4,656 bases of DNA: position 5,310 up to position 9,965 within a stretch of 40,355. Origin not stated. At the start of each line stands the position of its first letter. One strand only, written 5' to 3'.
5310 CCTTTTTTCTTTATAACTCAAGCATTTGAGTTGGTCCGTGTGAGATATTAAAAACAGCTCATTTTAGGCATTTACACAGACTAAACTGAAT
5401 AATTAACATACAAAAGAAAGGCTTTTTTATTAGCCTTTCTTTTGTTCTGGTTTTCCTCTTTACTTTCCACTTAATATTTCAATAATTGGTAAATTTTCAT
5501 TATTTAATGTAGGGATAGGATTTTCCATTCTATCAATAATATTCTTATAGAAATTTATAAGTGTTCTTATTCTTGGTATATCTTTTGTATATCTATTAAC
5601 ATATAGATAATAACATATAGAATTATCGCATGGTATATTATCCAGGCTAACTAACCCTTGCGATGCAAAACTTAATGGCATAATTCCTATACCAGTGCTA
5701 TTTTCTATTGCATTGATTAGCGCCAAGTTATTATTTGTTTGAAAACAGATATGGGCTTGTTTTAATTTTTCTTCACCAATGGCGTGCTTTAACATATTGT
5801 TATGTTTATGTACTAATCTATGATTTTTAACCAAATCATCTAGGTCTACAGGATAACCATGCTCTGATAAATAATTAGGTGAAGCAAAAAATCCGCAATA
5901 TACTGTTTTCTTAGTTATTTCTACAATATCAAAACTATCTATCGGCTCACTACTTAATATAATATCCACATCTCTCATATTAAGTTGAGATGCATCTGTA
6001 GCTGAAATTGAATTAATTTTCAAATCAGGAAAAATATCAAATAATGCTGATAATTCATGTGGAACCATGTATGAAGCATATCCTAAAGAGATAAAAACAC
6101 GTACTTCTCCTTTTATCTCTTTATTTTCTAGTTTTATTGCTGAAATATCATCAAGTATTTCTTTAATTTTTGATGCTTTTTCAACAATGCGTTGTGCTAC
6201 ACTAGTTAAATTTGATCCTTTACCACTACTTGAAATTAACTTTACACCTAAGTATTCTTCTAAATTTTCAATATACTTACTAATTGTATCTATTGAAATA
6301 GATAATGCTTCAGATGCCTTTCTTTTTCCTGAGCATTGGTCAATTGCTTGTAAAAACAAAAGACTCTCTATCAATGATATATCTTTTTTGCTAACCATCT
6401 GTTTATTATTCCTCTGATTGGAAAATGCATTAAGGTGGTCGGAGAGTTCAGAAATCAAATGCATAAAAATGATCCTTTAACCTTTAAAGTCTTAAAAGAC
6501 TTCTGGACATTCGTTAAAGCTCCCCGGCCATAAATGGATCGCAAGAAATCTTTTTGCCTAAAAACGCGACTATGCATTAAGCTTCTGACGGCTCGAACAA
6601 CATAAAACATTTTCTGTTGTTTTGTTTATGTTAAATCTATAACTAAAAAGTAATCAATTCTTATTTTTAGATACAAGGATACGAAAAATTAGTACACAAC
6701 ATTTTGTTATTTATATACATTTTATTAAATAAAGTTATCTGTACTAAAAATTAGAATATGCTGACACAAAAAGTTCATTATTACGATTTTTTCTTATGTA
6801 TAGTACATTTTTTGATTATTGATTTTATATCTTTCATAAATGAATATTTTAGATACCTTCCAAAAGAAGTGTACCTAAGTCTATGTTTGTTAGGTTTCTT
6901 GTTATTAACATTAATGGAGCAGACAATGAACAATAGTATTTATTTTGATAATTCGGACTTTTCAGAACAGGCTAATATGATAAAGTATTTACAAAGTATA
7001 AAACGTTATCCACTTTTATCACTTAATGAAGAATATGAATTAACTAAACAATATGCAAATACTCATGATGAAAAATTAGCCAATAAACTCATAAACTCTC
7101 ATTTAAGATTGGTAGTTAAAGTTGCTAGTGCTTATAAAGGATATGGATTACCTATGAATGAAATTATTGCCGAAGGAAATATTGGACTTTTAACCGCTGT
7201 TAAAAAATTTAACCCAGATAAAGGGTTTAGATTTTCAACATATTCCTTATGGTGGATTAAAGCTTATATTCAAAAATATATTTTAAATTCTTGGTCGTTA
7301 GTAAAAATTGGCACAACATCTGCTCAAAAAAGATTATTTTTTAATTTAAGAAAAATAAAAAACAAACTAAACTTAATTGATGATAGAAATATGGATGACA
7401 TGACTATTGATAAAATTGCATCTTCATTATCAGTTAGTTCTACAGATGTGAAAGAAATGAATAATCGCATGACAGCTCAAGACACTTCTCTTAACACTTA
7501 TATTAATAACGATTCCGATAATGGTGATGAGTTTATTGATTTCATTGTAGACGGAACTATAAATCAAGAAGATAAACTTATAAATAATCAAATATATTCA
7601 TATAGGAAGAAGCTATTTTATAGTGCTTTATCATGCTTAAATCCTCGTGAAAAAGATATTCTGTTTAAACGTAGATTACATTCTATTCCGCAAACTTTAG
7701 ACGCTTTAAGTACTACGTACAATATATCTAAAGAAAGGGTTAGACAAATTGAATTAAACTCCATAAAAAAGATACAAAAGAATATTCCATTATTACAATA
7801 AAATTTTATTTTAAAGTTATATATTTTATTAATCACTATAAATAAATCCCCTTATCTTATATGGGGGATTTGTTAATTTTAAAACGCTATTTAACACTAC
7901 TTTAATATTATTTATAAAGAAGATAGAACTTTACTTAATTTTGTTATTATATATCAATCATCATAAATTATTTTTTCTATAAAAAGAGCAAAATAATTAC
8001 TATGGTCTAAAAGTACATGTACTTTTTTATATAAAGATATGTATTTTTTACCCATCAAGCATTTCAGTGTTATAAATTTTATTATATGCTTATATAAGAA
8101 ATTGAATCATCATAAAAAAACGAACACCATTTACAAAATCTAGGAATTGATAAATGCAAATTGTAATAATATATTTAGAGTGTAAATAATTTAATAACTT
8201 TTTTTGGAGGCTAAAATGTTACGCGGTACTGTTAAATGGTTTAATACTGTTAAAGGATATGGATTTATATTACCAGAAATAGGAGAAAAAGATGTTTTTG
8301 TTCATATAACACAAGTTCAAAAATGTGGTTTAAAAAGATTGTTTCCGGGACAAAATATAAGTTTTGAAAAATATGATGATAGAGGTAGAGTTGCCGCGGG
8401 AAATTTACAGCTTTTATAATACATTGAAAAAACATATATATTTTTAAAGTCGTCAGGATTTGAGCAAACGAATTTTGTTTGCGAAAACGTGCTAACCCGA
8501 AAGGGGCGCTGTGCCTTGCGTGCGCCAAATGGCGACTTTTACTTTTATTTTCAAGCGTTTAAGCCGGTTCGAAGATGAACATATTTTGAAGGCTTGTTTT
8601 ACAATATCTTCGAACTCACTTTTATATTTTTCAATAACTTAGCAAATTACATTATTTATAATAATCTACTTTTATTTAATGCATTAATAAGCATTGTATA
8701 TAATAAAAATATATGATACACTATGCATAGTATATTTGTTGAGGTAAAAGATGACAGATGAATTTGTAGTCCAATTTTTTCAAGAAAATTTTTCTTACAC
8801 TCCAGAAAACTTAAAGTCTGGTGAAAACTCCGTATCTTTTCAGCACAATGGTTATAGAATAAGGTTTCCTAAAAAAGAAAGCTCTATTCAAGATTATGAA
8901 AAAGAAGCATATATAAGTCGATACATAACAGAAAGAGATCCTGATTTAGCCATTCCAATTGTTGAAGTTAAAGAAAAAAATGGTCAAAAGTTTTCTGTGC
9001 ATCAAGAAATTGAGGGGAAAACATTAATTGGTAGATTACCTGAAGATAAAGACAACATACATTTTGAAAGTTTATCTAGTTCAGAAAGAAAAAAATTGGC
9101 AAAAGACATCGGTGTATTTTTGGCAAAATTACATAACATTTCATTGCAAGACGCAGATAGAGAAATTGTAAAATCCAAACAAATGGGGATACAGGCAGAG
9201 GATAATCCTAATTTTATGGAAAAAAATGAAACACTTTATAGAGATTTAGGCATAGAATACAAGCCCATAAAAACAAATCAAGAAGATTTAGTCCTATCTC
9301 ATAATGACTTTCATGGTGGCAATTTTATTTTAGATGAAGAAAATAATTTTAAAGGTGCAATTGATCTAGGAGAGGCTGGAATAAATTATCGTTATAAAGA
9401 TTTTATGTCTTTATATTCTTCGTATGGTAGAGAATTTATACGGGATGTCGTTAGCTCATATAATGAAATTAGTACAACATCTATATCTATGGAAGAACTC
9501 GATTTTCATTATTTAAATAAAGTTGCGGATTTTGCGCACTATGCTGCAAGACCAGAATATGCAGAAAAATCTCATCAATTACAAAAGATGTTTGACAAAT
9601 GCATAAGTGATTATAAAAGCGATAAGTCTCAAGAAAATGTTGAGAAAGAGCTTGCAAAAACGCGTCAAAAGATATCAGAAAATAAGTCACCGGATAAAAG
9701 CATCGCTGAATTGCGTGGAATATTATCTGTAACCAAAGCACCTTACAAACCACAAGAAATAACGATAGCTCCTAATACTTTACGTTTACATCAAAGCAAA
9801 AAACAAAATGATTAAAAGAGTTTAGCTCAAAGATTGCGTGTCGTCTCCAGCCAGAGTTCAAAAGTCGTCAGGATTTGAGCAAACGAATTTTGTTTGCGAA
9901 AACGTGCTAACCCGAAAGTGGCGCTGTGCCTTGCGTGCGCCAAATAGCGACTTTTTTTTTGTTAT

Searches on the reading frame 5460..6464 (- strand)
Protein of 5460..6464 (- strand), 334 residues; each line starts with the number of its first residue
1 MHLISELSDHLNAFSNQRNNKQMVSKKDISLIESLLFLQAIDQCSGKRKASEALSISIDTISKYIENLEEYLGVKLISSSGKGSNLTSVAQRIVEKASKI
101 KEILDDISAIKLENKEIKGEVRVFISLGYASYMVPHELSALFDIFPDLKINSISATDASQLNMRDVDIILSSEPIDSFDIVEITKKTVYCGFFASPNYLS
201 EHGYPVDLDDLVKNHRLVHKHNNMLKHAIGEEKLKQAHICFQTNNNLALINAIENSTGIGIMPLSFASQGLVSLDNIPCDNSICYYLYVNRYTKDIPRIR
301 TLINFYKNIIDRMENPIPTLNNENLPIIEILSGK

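Call 94: search_protein_families(library=pfam, proteins=[window:5460-6464:-], max_evalue=0.0001)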
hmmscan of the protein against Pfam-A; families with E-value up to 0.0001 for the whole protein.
window:5460-6464:- (334 aa): 2 families
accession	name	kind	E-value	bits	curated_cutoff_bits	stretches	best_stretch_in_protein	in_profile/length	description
PF03466.25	LysR_substrate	-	2.7e-14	53.5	28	1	116-307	3-205/209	LysR substrate binding domain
PF00126.33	HTH_1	-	3.2e-08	33.8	26.6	1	34-90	3-59/60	Bacterial regulatory helix-turn-helix protein, lysR family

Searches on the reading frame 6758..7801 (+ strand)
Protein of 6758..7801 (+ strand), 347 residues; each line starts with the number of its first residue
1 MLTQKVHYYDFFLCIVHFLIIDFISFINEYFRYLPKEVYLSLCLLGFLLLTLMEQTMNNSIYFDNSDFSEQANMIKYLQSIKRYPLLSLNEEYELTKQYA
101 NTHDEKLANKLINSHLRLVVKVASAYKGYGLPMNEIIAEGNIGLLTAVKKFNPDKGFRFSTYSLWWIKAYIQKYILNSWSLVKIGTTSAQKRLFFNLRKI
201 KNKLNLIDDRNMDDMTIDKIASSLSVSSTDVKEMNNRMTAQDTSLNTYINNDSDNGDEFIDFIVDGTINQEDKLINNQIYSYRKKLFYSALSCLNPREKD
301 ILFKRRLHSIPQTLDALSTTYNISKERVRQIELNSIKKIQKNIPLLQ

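Call 94: search_protein_families(library=pfam, proteins=[window:6758-7801:+], max_evalue=0.0001)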
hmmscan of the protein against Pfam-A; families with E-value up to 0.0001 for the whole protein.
window:6758-7801:+ (347 aa): 3 families
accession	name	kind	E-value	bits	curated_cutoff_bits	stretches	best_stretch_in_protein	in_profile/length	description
PF04542.20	Sigma70_r2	-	3.8e-16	59.1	24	1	111-176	1-66/71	Sigma-70 region 2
PF04545.22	Sigma70_r4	-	3.1e-10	39.9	24.1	1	290-341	1-50/50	Sigma-70, region 4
PF00140.25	Sigma70_r1_2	-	2.3e-05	24.7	22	1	77-99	6-28/34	Sigma-70 factor, region 1.2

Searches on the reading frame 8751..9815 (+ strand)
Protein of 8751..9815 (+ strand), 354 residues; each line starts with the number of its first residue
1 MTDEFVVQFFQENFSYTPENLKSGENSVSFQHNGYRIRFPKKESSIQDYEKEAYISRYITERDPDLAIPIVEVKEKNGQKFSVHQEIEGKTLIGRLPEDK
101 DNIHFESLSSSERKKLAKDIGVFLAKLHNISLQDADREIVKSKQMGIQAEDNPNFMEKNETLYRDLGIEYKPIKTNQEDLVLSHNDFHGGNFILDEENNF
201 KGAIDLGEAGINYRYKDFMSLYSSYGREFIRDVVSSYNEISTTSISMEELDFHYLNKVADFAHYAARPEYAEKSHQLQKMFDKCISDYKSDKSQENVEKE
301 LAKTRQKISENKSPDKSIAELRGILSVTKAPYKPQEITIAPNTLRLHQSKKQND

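Call 94: search_protein_families(library=pfam, proteins=[window:8751-9815:+], max_evalue=0.0001)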
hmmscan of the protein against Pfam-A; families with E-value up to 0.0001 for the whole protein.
window:8751-9815:+ (354 aa): 2 families
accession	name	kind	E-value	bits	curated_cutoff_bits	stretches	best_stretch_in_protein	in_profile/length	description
PF01636.29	APH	-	4.6e-16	59.7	23.2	1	35-229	23-217/239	Phosphotransferase enzyme family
PF01633.27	Choline_kinase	-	2.7e-05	24.1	29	1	113-283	85-259/300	Choline/ethanolamine kinase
